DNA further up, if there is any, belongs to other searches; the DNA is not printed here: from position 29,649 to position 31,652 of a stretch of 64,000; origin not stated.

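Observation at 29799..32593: B12-binding radical SAM enzyme translationally coupled to a patatin-like phospholipase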

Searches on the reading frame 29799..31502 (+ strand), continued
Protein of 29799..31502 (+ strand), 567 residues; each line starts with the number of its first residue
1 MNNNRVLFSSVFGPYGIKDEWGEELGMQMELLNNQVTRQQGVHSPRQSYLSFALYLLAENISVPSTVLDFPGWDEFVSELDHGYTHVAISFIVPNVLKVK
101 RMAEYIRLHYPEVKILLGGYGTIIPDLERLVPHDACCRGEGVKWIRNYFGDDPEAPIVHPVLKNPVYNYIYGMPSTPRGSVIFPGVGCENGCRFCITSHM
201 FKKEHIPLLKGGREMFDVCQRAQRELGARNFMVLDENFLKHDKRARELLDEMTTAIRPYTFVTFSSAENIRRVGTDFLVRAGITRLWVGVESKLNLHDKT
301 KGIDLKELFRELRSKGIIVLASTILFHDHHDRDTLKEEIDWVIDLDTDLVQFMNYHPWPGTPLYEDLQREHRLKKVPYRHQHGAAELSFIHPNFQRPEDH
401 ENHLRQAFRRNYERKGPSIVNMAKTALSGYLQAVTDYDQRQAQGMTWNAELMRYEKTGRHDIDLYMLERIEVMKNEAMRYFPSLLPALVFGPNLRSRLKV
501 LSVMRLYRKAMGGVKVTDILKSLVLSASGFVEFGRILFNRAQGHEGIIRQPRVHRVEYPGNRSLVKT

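Call 91: search_protein_families(library=pfam, proteins=[P0450, P0475, P0502, P0380, P0443, P0401, P0389, P0367, P0407, P0448], max_evalue=0.001)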
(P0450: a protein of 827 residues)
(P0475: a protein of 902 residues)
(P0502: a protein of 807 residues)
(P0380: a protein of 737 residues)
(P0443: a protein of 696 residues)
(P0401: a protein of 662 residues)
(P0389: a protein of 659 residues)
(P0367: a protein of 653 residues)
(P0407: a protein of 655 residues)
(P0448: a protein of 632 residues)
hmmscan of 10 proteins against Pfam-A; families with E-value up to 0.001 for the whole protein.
P0450 (827 aa): 2 families
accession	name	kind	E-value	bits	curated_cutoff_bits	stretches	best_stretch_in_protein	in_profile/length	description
PF04055.27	Radical_SAM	-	5.6e-05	23.8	29.5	1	451-611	4-165/166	Radical SAM superfamily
PF02310.24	B12-binding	-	0.00025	21.3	32.1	1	326-389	32-96/121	B12 binding domain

P0475 (902 aa): 5 families
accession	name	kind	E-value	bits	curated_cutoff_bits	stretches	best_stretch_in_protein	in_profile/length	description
PF00561.26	Abhydrolase_1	-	1.9e-30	106.8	25.8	1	617-871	2-245/245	alpha/beta hydrolase fold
PF12697.13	Abhydrolase_6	-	3.3e-16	61.1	26.3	1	618-872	1-212/217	Alpha/beta hydrolase family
PF04055.27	Radical_SAM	-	1.8e-07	31.9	29.5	1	191-358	5-166/166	Radical SAM superfamily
PF12146.15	Hydrolase_4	-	4.3e-06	26.6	27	1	617-722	6-116/239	Serine aminopeptidase, S33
PF02310.24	B12-binding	-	0.00088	19.5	32.1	0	60-115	35-91/121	B12 binding domain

P0502 (807 aa): 1 family
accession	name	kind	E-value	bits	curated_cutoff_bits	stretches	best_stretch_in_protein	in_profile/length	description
PF04055.27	Radical_SAM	-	0.0008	20.1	29.5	0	443-603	2-163/166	Radical SAM superfamily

P0380 (737 aa): 2 families
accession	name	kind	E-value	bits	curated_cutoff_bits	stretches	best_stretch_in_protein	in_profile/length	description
PF02310.24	B12-binding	-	1e-09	38.7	32.1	1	75-151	31-112/121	B12 binding domain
PF04055.27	Radical_SAM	-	2.8e-09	37.8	29.5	1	196-355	2-164/166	Radical SAM superfamily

P0443 (696 aa): 3 families
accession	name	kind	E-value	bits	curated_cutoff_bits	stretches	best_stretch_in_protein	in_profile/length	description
PF02310.24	B12-binding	-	1.7e-08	34.7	32.1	1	94-156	51-118/121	B12 binding domain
PF04055.27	Radical_SAM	-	4.6e-07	30.6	29.5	1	197-371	3-165/166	Radical SAM superfamily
PF02036.22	SCP2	-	0.00016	22.4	21.3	1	600-688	3-93/101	SCP-2 sterol transfer family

P0401 (662 aa): 2 families
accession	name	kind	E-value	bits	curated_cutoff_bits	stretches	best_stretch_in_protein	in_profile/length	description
PF02310.24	B12-binding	-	1.1e-08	35.4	32.1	1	47-145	12-120/121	B12 binding domain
PF04055.27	Radical_SAM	-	2.1e-07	31.7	29.5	1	179-344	2-164/166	Radical SAM superfamily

P0389 (659 aa): 3 families
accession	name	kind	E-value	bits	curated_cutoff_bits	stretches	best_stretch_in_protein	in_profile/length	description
PF02310.24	B12-binding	-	1.4e-06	28.5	32.1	1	74-141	44-118/121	B12 binding domain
PF04055.27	Radical_SAM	-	3.9e-05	24.3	29.5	1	178-340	4-164/166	Radical SAM superfamily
PF01740.26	STAS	-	0.00047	20.3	22.6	0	564-627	12-77/106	STAS domain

P0367 (653 aa): 2 families
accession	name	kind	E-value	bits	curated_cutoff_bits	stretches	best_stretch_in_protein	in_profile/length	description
PF04055.27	Radical_SAM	-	1.2e-10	42.3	29.5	1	180-339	2-166/166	Radical SAM superfamily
PF02310.24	B12-binding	-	3.8e-09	36.8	32.1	1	48-144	15-120/121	B12 binding domain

P0407 (655 aa): 2 families
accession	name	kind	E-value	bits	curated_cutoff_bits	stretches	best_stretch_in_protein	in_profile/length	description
PF04055.27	Radical_SAM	-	2.2e-07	31.6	29.5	1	181-331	5-160/166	Radical SAM superfamily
PF02310.24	B12-binding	-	4.1e-06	27.1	32.1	1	71-144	41-119/121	B12 binding domain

P0448 (632 aa): 1 family
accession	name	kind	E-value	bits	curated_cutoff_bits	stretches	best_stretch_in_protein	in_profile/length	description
PF04055.27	Radical_SAM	-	3.3e-11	44.1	29.5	1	230-380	5-160/166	Radical SAM superfamily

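Call 95: search_protein_families(library=ncbifam, proteins=[P0475, P0443, L004:9743-10594:+], max_evalue=0.01)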
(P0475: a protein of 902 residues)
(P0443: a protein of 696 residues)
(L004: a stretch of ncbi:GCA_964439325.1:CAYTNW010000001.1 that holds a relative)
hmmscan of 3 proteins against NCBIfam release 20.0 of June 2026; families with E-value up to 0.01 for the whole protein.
P0475 (902 aa): 31 families (the best 25 are shown)
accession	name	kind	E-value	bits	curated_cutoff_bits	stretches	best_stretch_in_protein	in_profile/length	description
NF002938.0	PRK03592.1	equivalog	3.9e-48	164.3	241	1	596-886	11-293/298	haloalkane dehalogenase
NF002043.0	PRK00870.1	subfamily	4.3e-47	161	265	1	591-883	15-299/302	haloalkane dehalogenase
NF002873.0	PRK03204.1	equivalog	1.9e-39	135.7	466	1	592-874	11-277/286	haloalkane dehalogenase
NF050089.1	i_nPHAscl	equivalog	4e-17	62.2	300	1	604-716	6-118/288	intracellular short-chain-length polyhydroxyalkanoate depolymerase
TIGR03471.1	HpnJ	equivalog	4.1e-13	49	577.6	1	184-428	197-433/472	hopanoid biosynthesis associated radical SAM protein HpnJ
TIGR02026.1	BchE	equivalog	4.4e-12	45.6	481.35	1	189-428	199-428/497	magnesium-protoporphyrin IX monomethyl ester anaerobic oxidative cyclase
NF051488.1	bifunc_PcaDC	exception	7.3e-12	45.1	390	1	614-720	11-116/375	bifunctional 3-oxoadipate enol-lactonase/4-carboxymuconolactone decarboxylase PcaDC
TIGR03056.1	bchO_mg_che_rel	equivalog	1.3e-11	44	172.55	1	598-716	9-129/278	alpha/beta fold hydrolase BchO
TIGR02427.1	protocat_pcaD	equivalog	4.8e-11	42.5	255.85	1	607-717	2-114/251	3-oxoadipate enol-lactonase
NF045632.1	hydroxlase_HsaD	equivalog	7.8e-11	41.4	400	1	597-715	14-137/290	4,5:9,10-diseco-3-hydroxy-5,9,17-trioxoandrosta-1(10),2-diene-4-oate hydrolase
TIGR01250.1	pro_imino_pep_2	subfamily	1.7e-10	41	167.65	1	611-711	21-125/288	proline iminopeptidase-family hydrolase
NF011457.0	PRK14875.1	equivalog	3.9e-10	39.2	307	1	597-713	112-229/372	acetoin dehydrogenase dihydrolipoyllysine-residue acetyltransferase subunit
NF004514.1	PRK05855.1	equivalog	8.9e-10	37.7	455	1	614-698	21-107/578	SDR family oxidoreductase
TIGR03695.1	menH_SHCHC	equivalog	2.8e-09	36.8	208.55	1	616-711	3-100/252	2-succinyl-6-hydroxy-2,4-cyclohexadiene-1-carboxylate synthase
NF045945.1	ProImpepLactob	equivalog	1.4e-08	34.6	400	1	616-701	28-116/293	proline iminopeptidase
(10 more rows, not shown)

P0443 (696 aa): 8 families
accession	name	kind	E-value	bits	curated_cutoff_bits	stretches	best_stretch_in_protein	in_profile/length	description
TIGR03471.1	HpnJ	equivalog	5.7e-14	51.9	577.6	1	196-406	201-396/472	hopanoid biosynthesis associated radical SAM protein HpnJ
NF050148.1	rSAM_ApyD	equivalog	9e-09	34.2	750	1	196-417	203-411/645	RiPP biosynthesis radical SAM protein ApyD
TIGR04013.1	B12_SAM_MJ_1487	hypoth_equivalog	4.5e-08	32.3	251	1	98-217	47-176/382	TIGR04013 family B12-binding domain/radical SAM domain-containing protein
TIGR04367.1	HpnR_B12_rSAM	equivalog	8.6e-07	27.8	650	1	198-408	192-383/490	hopanoid C-3 methylase HpnR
TIGR02026.1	BchE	equivalog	2.6e-06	26.6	481.35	1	191-412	193-401/497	magnesium-protoporphyrin IX monomethyl ester anaerobic oxidative cyclase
TIGR04479.1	bcpD_PhpK_rSAM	subfamily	5.9e-05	21.6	600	1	189-402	238-436/504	PhpK family radical SAM P-methyltransferase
NF038361.1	rSAM_Sden_1168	equivalog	0.00053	18.7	575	1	196-405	286-481/560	Sden_1168 family B12-binding radical SAM P-methyltransferase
NF033070.1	rSAM_AprD4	equivalog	0.0042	16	500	1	160-394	168-387/456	AprD4 family radical SAM diol-dehydratase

L004:9743-10594:+ (284 aa): 1 family
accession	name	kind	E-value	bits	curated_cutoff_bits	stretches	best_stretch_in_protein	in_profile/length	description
NF043045.1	T4SS_VpdC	equivalog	0.0001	20.5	1000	1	6-67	304-365/880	Dot/Icm T4SS effector VpdC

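Call 97: search_protein_families(library=pfam, proteins=[L015:6281-7942:+, L004:10697-11332:+, L048:541-2343:+, L012:3237-4091:-, L056:8263-9876:+, L015:997-3225:+, L014:4107-4868:-, L098:5981-6985:+], max_evalue=0.001)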
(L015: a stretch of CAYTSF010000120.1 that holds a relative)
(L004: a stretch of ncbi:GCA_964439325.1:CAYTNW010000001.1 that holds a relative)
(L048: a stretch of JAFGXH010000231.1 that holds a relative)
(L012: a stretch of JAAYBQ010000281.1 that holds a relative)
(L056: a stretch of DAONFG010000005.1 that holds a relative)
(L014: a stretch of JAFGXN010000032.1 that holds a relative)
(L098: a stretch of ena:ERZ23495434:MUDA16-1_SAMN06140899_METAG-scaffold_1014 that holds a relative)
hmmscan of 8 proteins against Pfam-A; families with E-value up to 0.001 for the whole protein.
L015:6281-7942:+ (554 aa): 3 families
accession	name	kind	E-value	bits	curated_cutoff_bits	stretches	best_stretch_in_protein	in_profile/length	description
PF02775.26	TPP_enzyme_C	-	2.7e-47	160.8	21.9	1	378-526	1-151/151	Thiamine pyrophosphate enzyme, C-terminal TPP binding domain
PF00205.28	TPP_enzyme_M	-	1.2e-45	155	30.4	1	192-325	3-137/137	Thiamine pyrophosphate enzyme, central domain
PF02776.23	TPP_enzyme_N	-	1.8e-40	137.8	26.8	1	4-116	2-116/119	Thiamine pyrophosphate enzyme, N-terminal TPP binding domain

L004:10697-11332:+ (212 aa): 0 families

L048:541-2343:+ (601 aa): 2 families
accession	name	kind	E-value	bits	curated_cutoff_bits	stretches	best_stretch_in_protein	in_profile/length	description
PF00501.34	AMP-binding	-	2e-63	214.9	29.9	1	14-429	2-384/384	AMP-binding enzyme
PF23562.2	AMP-binding_C_3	-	3.6e-07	31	20.8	1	468-601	3-121/124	AMP-binding enzyme C-terminal domain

L012:3237-4091:- (285 aa): 1 family
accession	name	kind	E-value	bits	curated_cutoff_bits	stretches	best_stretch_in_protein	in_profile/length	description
PF00072.30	Response_reg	-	3.4e-19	69.5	30.2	1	154-264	1-109/111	Response regulator receiver domain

L056:8263-9876:+ (538 aa): 7 families
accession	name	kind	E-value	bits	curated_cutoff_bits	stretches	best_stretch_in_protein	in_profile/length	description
PF07568.18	HisKA_2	-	3.6e-20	72.3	22.3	1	346-420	1-75/76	Histidine kinase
PF08448.16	PAS_4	-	7.7e-12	45.9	23.1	1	223-327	1-109/110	PAS fold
PF02518.31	HATPase_c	-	1.1e-11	45.6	26.4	1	448-536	8-108/111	Histidine kinase-, DNA gyrase B-, and HSP90-like ATPase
PF13581.12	HATPase_c_2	-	2.1e-06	28.2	27.4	1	440-532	26-124/127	Histidine kinase-like ATPase domain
PF13426.13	PAS_9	-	2.9e-06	27.9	27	1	230-325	4-103/103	PAS domain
PF00989.32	PAS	-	4.9e-05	23.7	22.6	1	219-319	3-109/113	PAS fold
PF07536.20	HWE_HK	-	0.00025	22.2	22.8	0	346-408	1-60/83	HWE histidine kinase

L015:997-3225:+ (743 aa): 1 family
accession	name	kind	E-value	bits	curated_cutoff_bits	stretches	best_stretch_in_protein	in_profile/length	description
PF13336.12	AcetylCoA_hyd_C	-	2.5e-36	125.4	23.7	1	462-625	1-154/154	Acetyl-CoA hydrolase/transferase C-terminal domain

L014:4107-4868:- (253 aa): 5 families
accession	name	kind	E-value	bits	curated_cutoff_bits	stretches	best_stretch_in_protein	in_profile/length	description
PF00106.31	adh_short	-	6.9e-25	88.1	26.6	1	5-186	1-191/195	short chain dehydrogenase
PF13561.12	adh_short_C2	-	2.7e-16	60.3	27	1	11-183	1-182/236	Enoyl-(Acyl carrier protein) reductase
PF08659.16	KR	-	4.3e-05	24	22.6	1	8-156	4-160/180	KR domain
PF01370.27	Epimerase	-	0.00014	21.8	20.9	1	7-68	1-63/240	NAD dependent epimerase/dehydratase family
PF13460.12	NAD_binding_10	-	0.00019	21.8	27.2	1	11-65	1-58/184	NAD(P)H-binding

L098:5981-6985:+ (335 aa): 2 families
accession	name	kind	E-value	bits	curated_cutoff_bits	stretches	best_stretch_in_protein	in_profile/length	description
PF01966.28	HD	-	1.7e-13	51.3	22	1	177-297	2-115/116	HD domain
PF01336.31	tRNA_anti-codon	-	5.4e-11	42.7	27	1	36-104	8-74/75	OB-fold nucleic acid binding domain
